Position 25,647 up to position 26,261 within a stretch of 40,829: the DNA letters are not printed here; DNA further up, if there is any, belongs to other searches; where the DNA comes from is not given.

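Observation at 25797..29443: Methyltransferase / CapK-like ligase / AmmeMemoRadiSam-type radical SAM / 104-aa orphan cassette inside a glycan operon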

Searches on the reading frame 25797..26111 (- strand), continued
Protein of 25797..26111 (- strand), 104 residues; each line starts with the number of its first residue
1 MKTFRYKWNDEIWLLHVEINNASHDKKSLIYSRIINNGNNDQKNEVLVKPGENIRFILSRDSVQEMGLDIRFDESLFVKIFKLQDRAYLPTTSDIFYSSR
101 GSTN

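Call 81: search_protein_families(library=pfam, proteins=[L022:168-1301:+, L022:2695-3381:+, L026:1569-2747:+, L026:2693-3604:+, L026:3605-4720:+, L026:4736-6862:+, L031:1432-2544:+, L031:2701-3514:+, L027:1550-2605:+, L035:5115-6347:+], max_evalue=0.00001)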
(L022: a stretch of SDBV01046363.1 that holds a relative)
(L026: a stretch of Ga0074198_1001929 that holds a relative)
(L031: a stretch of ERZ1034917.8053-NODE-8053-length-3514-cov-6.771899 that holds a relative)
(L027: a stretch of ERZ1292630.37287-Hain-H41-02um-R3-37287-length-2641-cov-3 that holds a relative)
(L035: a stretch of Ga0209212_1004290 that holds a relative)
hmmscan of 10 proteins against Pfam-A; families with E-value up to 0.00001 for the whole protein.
L022:168-1301:+ (377 aa): 8 families
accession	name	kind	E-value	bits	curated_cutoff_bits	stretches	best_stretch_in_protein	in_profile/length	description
PF03599.22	CdhD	-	1.2e-11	44.4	24.8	1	28-135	272-379/387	CO dehydrogenase/acetyl-CoA synthase delta subunit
PF13187.11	Fer4_9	-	1.5e-09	38.2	27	1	296-343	2-52/52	4Fe-4S dicluster domain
PF12838.12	Fer4_7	-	3e-08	34.4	27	1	296-342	2-52/52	4Fe-4S dicluster domain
PF13484.11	Fer4_16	-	8.7e-08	33.3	30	0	328-358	2-32/66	4Fe-4S double cluster binding domain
PF13237.11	Fer4_10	-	1.2e-07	31.9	25.5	1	293-339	6-53/53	4Fe-4S dicluster domain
PF00037.32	Fer4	-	3.8e-07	30.1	21.1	0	294-309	6-21/24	4Fe-4S binding domain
PF12800.12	Fer4_4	-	2.5e-06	27.8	24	0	293-308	1-16/17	4Fe-4S binding domain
PF14697.11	Fer4_21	-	4.8e-06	27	35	1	294-343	6-57/59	4Fe-4S dicluster domain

L022:2695-3381:+ (228 aa): 2 families
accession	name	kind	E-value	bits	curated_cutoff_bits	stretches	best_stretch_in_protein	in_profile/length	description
PF00753.33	Lactamase_B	-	3.3e-21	76.6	22.7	1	14-167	4-146/196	Metallo-beta-lactamase superfamily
PF12706.13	Lactamase_B_2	-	2.8e-06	27.5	27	1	26-85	2-64/200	Beta-lactamase superfamily domain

L026:1569-2747:+ (392 aa): 1 family
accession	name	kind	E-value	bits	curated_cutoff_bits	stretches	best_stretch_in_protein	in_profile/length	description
PF04055.27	Radical_SAM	-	7.1e-06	26.7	29.5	0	93-250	1-150/166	Radical SAM superfamily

L026:2693-3604:+ (303 aa): 1 family
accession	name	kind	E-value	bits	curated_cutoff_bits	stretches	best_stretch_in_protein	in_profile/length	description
PF02548.21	Pantoate_transf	-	4.5e-104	347.9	28.7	1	19-275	2-258/259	Ketopantoate hydroxymethyltransferase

L026:3605-4720:+ (371 aa): 1 family
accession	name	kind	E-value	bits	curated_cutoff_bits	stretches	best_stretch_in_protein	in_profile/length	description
PF01053.26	Cys_Met_Meta_PP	-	9.8e-93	311.2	27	1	5-365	2-380/381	Cys/Met metabolism PLP-dependent enzyme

L026:4736-6862:+ (708 aa): 1 family
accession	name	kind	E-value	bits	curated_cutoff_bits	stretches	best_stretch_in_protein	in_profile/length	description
PF00710.25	Asparaginase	-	2.2e-22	80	22.5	1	19-205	2-164/193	Asparaginase, N-terminal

L031:1432-2544:+ (370 aa): 1 family
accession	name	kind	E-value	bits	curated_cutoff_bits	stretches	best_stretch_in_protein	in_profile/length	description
PF01053.26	Cys_Met_Meta_PP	-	5.2e-87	292.3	27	1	11-368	5-380/381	Cys/Met metabolism PLP-dependent enzyme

L031:2701-3514:+ (271 aa): 1 family
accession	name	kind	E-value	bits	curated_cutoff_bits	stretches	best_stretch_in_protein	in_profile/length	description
PF00155.27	Aminotran_1_2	-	1.1e-20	74.7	19.7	1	29-264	3-250/361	Aminotransferase class I and II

L027:1550-2605:+ (351 aa): 2 families
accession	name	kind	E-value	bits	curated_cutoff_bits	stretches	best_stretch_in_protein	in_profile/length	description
PF04055.27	Radical_SAM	-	1.5e-14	54.9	29.5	1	86-257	2-164/166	Radical SAM superfamily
PF13353.11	Fer4_12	-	4.1e-07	30.8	22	0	90-160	14-80/137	4Fe-4S single cluster domain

L035:5115-6347:+ (410 aa): 2 families
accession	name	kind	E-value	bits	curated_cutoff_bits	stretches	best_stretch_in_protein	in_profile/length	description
PF07690.21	MFS_1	-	2.5e-41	142.2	33.4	1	25-364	5-346/347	Major Facilitator Superfamily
PF00083.30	Sugar_tr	-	5.2e-08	32.6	22.3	1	54-194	49-194/452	Sugar (and other) transporter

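Call 82: search_protein_families(library=pfam, proteins=[L035:4502-4936:+, L035:6473-6844:+, L023:5315-6733:-, L023:8316-10490:-, L034:4929-6443:-, L034:8334-8747:+, L022:3376-4551:-, L024:5491-7458:+, L024:2850-3629:+, L024:930-2780:+], max_evalue=0.00001)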
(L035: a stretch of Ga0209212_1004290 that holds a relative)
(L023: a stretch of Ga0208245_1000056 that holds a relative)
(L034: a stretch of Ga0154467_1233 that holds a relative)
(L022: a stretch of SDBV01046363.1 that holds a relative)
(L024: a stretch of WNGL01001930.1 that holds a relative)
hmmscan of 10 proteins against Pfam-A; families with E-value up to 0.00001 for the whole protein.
L035:4502-4936:+ (144 aa): 0 families

L035:6473-6844:+ (123 aa): 1 family
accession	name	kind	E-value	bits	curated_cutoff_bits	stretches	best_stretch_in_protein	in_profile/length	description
PF01740.26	STAS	-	1.3e-18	67.2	22.6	1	6-106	5-106/106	STAS domain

L023:5315-6733:- (472 aa): 0 families

L023:8316-10490:- (724 aa): 0 families

L034:4929-6443:- (504 aa): 3 families
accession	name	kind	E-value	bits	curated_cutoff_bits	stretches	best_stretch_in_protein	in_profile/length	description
PF13529.12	Peptidase_C39_2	-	1.4e-15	58.5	24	1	334-453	3-143/143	Peptidase_C39 like family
PF08239.17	SH3_3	-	3.3e-12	46.8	27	1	215-262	2-53/54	Bacterial SH3 domain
PF12385.14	Peptidase_C70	-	1.8e-07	31.6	19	1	346-456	16-127/141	Papain-like cysteine protease AvrRpt2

L034:8334-8747:+ (138 aa): 0 families

L022:3376-4551:- (391 aa): 3 families
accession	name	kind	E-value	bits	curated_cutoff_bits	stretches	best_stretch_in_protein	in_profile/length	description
PF06779.20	MFS_4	-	1.9e-33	116.8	26.3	1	9-349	2-337/364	Uncharacterised MFS-type transporter YbfB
PF07690.21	MFS_1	-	5.8e-22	78.5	33.4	1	10-320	6-323/347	Major Facilitator Superfamily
PF00083.30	Sugar_tr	-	5.1e-06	26.1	22.3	0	40-197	51-213/452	Sugar (and other) transporter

L024:5491-7458:+ (655 aa): 3 families
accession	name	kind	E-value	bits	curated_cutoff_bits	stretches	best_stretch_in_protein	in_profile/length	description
PF02775.26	TPP_enzyme_C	-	1.7e-16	60.8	21.9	1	419-543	2-145/151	Thiamine pyrophosphate enzyme, C-terminal TPP binding domain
PF01855.24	POR_N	-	1.3e-07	32.1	27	1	46-210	2-169/231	Pyruvate flavodoxin/ferredoxin oxidoreductase, thiamine diP-bdg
PF00037.32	Fer4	-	5.6e-07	29.6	21.1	1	603-625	2-24/24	4Fe-4S binding domain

L024:2850-3629:+ (259 aa): 0 families

L024:930-2780:+ (616 aa): 1 family
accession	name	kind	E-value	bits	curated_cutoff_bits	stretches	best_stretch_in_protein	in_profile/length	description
PF05960.17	DUF885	-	1.1e-125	421.7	32.4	1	70-603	1-532/532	Bacterial protein of unknown function (DUF885)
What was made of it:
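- Neighbour families are inconsistent across loci (call 82).
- Tried and rejected: Some families recur (Cys/Met PLP enzymes, CdhD+Fer4, metallo-beta-lactamase, NRPS, other radical SAMs), but none is universal (calls 81, 82).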

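Call 83: search_solved_structures(query=A4, max_evalue=1)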
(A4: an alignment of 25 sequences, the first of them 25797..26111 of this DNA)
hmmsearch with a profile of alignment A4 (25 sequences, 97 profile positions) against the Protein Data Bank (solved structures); distinct sequences matched with E-value up to 1: 2.
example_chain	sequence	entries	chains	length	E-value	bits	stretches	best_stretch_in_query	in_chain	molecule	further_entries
6sj6_9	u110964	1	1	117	0.89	13.2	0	17-96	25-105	Ribosomal silencing factor RsfS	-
6sj5_A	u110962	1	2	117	0.9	13.2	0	17-96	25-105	Ribosomal silencing factor RsfS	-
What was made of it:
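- Tried and rejected: A profile search against PDB sequences gave nothing (call 83).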
